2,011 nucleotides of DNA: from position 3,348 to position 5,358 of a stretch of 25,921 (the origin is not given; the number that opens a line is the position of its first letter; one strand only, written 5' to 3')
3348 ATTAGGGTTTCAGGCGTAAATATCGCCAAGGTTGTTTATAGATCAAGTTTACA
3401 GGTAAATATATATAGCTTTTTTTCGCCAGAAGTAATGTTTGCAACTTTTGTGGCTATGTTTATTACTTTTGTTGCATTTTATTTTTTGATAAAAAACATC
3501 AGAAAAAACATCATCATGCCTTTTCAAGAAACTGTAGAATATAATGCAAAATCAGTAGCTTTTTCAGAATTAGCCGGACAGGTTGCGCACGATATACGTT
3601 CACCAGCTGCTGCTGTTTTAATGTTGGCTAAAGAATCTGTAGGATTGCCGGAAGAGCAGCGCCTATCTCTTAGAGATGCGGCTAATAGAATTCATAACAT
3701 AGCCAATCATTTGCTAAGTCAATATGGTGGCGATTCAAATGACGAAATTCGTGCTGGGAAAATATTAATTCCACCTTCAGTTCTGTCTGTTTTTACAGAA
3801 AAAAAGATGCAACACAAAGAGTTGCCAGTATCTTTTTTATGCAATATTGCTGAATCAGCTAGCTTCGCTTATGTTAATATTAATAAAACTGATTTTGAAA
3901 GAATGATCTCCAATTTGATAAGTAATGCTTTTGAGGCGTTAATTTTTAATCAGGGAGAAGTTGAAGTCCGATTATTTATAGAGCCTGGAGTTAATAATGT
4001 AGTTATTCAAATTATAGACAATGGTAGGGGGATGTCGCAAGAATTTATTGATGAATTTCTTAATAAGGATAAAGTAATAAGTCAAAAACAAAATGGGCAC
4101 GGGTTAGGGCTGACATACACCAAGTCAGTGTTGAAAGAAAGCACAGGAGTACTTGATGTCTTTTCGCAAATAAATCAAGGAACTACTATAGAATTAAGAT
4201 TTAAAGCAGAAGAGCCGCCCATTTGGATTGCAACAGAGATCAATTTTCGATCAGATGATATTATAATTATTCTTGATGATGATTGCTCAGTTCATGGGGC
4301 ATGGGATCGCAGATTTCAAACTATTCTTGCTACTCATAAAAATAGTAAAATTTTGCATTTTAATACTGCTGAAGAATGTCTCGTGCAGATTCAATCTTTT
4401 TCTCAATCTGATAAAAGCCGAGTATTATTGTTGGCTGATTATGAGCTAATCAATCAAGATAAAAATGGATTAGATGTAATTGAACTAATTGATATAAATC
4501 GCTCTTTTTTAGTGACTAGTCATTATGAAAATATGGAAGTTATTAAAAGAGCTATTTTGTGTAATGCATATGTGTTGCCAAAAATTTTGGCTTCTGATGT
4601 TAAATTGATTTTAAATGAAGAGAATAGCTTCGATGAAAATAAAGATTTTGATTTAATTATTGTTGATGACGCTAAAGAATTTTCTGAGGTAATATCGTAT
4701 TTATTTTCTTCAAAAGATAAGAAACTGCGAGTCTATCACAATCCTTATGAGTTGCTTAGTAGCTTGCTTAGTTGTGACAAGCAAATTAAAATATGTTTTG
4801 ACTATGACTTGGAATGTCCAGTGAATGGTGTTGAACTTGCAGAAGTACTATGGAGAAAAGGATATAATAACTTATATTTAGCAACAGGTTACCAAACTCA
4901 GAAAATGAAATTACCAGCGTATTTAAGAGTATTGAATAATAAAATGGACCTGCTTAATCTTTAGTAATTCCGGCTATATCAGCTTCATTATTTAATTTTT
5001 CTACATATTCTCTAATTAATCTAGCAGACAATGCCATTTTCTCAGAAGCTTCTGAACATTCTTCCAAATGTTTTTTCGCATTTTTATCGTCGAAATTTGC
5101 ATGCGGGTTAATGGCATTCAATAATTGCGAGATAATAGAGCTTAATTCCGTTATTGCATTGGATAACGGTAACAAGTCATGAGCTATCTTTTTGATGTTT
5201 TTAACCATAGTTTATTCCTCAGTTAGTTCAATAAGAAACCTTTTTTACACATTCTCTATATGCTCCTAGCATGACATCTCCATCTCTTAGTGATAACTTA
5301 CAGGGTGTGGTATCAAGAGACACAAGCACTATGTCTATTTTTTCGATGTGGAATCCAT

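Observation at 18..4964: Candidate signal synthesis plus sensing operon beside the ICE control switch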

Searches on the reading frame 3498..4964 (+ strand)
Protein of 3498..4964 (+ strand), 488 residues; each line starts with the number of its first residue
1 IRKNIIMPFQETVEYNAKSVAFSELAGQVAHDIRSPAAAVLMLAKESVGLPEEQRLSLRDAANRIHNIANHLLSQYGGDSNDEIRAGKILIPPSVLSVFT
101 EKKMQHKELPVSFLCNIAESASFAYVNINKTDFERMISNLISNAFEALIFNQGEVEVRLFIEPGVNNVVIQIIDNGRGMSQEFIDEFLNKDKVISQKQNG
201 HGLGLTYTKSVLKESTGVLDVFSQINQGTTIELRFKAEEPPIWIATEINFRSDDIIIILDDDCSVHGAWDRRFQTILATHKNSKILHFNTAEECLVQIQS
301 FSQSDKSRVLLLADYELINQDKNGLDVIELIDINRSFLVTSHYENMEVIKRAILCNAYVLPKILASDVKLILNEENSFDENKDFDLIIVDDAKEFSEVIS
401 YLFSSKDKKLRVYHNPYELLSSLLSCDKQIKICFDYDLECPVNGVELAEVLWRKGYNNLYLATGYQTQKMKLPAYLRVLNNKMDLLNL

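Call 93: search_dna_similar(query=window:3498-4964:+, collection=plasmids, mode=protein, max_rows=12)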
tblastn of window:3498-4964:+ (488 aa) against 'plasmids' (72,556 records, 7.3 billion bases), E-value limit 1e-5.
Records with a match: 161; places in all: 166; records where one place covers at least 80% of the query: 8.
Best place of each record, by identity: <60% 161.
By first word of the organism name: Bacillus 36; Escherichia 23; Ensifer 13; Legionella 9; Vibrio 8; Azospirillum 5; Agrobacterium 4; Rhizobium 3; Peribacillus 3; Sinorhizobium 3; and 39 more.
By predicted mobility (MOB-suite, as given by PLSDB): non-mobilizable 77; mobilizable 54; conjugative 30.
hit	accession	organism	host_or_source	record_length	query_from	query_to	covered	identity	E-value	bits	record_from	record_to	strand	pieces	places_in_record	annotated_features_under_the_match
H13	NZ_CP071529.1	Legionella lytica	Acanthamoeba castellanii,bacterial ...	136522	21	482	95%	30.2%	2e-45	177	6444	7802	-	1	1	HAMP domain-containing sensor histidine kinase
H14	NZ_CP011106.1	Legionella pneumophila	Homo sapiens,sputum sample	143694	25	482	94%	28.2%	7e-42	167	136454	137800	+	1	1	HAMP domain-containing sensor histidine kinase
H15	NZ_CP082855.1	Legionella anisa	-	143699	25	482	94%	28.2%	7e-42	167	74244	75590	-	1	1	HAMP domain-containing sensor histidine kinase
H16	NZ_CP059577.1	Legionella sp. PC997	Biofilm - potable water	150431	25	482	94%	28.2%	7e-42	167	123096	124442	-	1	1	HAMP domain-containing sensor histidine kinase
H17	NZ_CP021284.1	Legionella pneumophila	Homo sapiens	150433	25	482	94%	28.2%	7e-42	167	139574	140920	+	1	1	HAMP domain-containing sensor histidine kinase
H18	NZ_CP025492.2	Legionella sainthelensi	Homo sapiens,Clinical ...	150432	25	482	94%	28.2%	7e-42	167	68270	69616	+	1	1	HAMP domain-containing sensor histidine kinase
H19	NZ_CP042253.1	Legionella longbeachae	Homo sapiens,lung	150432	25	482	94%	28.2%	7e-42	167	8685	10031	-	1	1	HAMP domain-containing sensor histidine kinase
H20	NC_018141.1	Legionella pneumophila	-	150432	25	482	94%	28.2%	7e-42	167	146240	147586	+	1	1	HAMP domain-containing sensor histidine kinase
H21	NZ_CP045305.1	Legionella longbeachae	Homo sapiens,Sputum sample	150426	124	482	74%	28.2%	9e-30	131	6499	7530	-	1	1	ATP-binding protein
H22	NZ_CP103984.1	Cysteiniphilum sp. QT6929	Homo sapiens,pus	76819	24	362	69%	25.9%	6e-18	95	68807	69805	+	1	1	sensor histidine kinase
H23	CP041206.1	Rhizobium sp. NIBRBAC000502774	Genome assembly,Coal mine soil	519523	23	286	54%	24.6%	3e-8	64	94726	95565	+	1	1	response regulator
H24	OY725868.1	Subdoligranulum variabile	-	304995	19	243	46%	28.1%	6e-7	60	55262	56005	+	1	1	record has no annotation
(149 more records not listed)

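Call 94: get_annotated_region(hit=H20, flank=8000)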
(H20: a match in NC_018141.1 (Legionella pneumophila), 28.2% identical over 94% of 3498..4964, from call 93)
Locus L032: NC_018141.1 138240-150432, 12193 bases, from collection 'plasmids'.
description: Legionella pneumophila subsp. pneumophila plasmid pLELO, complete sequence
organism: Legionella pneumophila (NCBI taxid 91891)
taxonomy: Bacteria; Pseudomonadota; Gammaproteobacteria; Legionellales; Legionellaceae; Legionella; Legionella pneumophila
host: -; source: -; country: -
typing (MOB-suite, as given by PLSDB): conjugative; relaxase MOBF; mating-pair formation MPF_F
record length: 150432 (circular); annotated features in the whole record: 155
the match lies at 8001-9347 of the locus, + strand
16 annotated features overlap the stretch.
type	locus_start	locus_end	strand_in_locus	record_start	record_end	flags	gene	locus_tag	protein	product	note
CDS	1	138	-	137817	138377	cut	-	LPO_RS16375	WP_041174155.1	TraE/TraK family type IV conjugative transfer system protein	-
CDS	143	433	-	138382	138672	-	traL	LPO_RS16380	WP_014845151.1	type IV conjugative transfer system protein TraL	-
CDS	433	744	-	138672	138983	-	-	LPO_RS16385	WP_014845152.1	type IV conjugative transfer system pilin TraA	-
CDS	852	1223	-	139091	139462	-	-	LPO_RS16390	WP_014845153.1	hypothetical protein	-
CDS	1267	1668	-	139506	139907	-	-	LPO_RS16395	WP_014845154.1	hypothetical protein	-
CDS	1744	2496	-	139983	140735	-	-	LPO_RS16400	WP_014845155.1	complement resistance protein TraT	-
CDS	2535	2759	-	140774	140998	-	csrA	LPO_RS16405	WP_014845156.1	carbon storage regulator CsrA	GO:0006402 - mRNA catabolic process [Evidence IEA]; GO:0006109 - regulation of carbohydrate metabolic process [Evidence ...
CDS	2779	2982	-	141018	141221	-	-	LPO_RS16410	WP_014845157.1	hypothetical protein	-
CDS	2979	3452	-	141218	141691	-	-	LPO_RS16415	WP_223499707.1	hypothetical protein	-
CDS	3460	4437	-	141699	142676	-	-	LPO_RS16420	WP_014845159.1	hypothetical protein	-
CDS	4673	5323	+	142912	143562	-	-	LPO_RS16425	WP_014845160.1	hypothetical protein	-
CDS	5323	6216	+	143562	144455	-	-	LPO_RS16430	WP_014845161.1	alpha/beta hydrolase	-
CDS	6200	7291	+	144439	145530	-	-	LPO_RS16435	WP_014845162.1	ABC transporter substrate-binding protein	-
CDS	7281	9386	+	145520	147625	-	-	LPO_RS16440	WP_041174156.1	HAMP domain-containing sensor histidine kinase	GO:0007165 - signal transduction [Evidence IEA]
CDS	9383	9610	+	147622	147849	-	-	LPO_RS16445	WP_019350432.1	hypothetical protein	-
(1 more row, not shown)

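Call 96: search_protein_families(library=pfam, proteins=[L032:4673-5323:+, L032:5323-6216:+, L032:6200-7291:+, L032:7281-9386:+, L032:9383-9610:+, L032:9621-10613:-, L032:3460-4437:-], max_evalue=0.01)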
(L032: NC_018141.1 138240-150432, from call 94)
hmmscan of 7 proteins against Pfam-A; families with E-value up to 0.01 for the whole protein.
L032:4673-5323:+ (216 aa): 0 families

L032:5323-6216:+ (297 aa): 4 families
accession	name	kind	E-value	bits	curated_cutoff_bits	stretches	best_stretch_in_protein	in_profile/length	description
PF00561.26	Abhydrolase_1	-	2.8e-10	40.7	25.8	1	29-181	4-146/245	alpha/beta hydrolase fold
PF12697.13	Abhydrolase_6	-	0.00011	23.4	26.3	1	29-132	2-93/217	Alpha/beta hydrolase family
PF12146.15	Hydrolase_4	-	0.00032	20.5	27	1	53-144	28-125/239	Serine aminopeptidase, S33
PF06028.17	DUF915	-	0.0023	17.8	22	1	82-123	85-126/255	Alpha/beta hydrolase of unknown function (DUF915)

L032:6200-7291:+ (363 aa): 2 families
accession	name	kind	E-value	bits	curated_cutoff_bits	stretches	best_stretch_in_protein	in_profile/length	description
PF13458.12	Peripla_BP_6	-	7.9e-06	26.2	31.7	1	40-325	14-304/343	Periplasmic binding protein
PF21125.3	MPN_2A_DUB_like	-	0.0051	16.9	27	0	183-276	30-122/171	BRCA1-A complex subunit Abraxas 1 MPN domain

L032:7281-9386:+ (701 aa): 6 families
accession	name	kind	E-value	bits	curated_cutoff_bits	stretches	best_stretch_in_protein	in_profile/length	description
PF02518.31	HATPase_c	-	4.3e-21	75.9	26.4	1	352-453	3-107/111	Histidine kinase-, DNA gyrase B-, and HSP90-like ATPase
PF14501.12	HATPase_c_5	-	1.3e-05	25.4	22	1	354-445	5-94/102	GHKL domain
PF20274.4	cREC_REC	-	0.00035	21.6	27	0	594-665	3-63/88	Cyclic-phosphate processing Receiver domain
PF00072.30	Response_reg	-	0.0029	18.2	30.2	0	593-673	1-80/111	Response regulator receiver domain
PF13589.12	HATPase_c_3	-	0.0044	17.5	25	0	354-405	2-52/137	Histidine kinase-, DNA gyrase B-, and HSP90-like ATPase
PF00512.31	HisKA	-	0.0082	16.6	26.9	0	245-293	9-62/66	His Kinase A (phospho-acceptor) domain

L032:9383-9610:+ (75 aa): 0 families

L032:9621-10613:- (330 aa): 1 family
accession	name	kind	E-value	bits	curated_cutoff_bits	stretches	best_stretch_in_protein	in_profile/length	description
PF00072.30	Response_reg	-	2.7e-11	44.1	30.2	1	90-158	32-101/111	Response regulator receiver domain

L032:3460-4437:- (325 aa): 1 family
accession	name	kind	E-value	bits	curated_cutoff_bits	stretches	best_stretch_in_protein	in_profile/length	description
PF17948.6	DnaT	-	0.0061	16.7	25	0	185-249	2-67/69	DnaT DNA-binding domain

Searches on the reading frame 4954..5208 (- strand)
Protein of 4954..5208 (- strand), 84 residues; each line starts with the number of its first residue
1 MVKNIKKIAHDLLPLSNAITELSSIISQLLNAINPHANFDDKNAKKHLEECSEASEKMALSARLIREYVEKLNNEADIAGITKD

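Call 3: search_protein_families(library=pfam, proteins=[window:4954-5208:-], max_evalue=0.01)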
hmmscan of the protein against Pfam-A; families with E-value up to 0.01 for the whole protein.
window:4954-5208:- (84 aa): 0 families

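Call 4: search_protein_families(library=ncbifam, proteins=[window:4954-5208:-], max_evalue=0.01)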
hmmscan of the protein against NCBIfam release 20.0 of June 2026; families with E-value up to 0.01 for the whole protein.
window:4954-5208:- (84 aa): 0 families

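Call 6: search_protein_families(library=padloc, proteins=[window:4954-5208:-], max_evalue=0.01)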
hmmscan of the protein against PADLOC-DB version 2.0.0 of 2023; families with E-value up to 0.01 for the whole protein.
window:4954-5208:- (84 aa): 0 families

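Call 57: search_solved_structures(query=A1, max_evalue=10, show_alignments=2)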
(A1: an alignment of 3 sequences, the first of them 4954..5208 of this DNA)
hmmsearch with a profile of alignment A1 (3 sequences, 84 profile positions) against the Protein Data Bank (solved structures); distinct sequences matched with E-value up to 10: 4.
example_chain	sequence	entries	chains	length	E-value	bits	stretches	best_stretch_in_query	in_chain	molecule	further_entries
2etd_A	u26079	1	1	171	0.00079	22.9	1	17-74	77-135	lemA protein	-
7unh_A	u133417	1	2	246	0.75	13.4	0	23-63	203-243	SP2 designed chlorophyll dimer protein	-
7uni_A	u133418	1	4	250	0.85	13.2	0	23-63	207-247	SP2-ZnPPaM designed chlorophyll dimer protein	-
6lo8_F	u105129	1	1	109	1.4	12.5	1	21-71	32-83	Mitochondrial import inner membrane translocase subunit TIM12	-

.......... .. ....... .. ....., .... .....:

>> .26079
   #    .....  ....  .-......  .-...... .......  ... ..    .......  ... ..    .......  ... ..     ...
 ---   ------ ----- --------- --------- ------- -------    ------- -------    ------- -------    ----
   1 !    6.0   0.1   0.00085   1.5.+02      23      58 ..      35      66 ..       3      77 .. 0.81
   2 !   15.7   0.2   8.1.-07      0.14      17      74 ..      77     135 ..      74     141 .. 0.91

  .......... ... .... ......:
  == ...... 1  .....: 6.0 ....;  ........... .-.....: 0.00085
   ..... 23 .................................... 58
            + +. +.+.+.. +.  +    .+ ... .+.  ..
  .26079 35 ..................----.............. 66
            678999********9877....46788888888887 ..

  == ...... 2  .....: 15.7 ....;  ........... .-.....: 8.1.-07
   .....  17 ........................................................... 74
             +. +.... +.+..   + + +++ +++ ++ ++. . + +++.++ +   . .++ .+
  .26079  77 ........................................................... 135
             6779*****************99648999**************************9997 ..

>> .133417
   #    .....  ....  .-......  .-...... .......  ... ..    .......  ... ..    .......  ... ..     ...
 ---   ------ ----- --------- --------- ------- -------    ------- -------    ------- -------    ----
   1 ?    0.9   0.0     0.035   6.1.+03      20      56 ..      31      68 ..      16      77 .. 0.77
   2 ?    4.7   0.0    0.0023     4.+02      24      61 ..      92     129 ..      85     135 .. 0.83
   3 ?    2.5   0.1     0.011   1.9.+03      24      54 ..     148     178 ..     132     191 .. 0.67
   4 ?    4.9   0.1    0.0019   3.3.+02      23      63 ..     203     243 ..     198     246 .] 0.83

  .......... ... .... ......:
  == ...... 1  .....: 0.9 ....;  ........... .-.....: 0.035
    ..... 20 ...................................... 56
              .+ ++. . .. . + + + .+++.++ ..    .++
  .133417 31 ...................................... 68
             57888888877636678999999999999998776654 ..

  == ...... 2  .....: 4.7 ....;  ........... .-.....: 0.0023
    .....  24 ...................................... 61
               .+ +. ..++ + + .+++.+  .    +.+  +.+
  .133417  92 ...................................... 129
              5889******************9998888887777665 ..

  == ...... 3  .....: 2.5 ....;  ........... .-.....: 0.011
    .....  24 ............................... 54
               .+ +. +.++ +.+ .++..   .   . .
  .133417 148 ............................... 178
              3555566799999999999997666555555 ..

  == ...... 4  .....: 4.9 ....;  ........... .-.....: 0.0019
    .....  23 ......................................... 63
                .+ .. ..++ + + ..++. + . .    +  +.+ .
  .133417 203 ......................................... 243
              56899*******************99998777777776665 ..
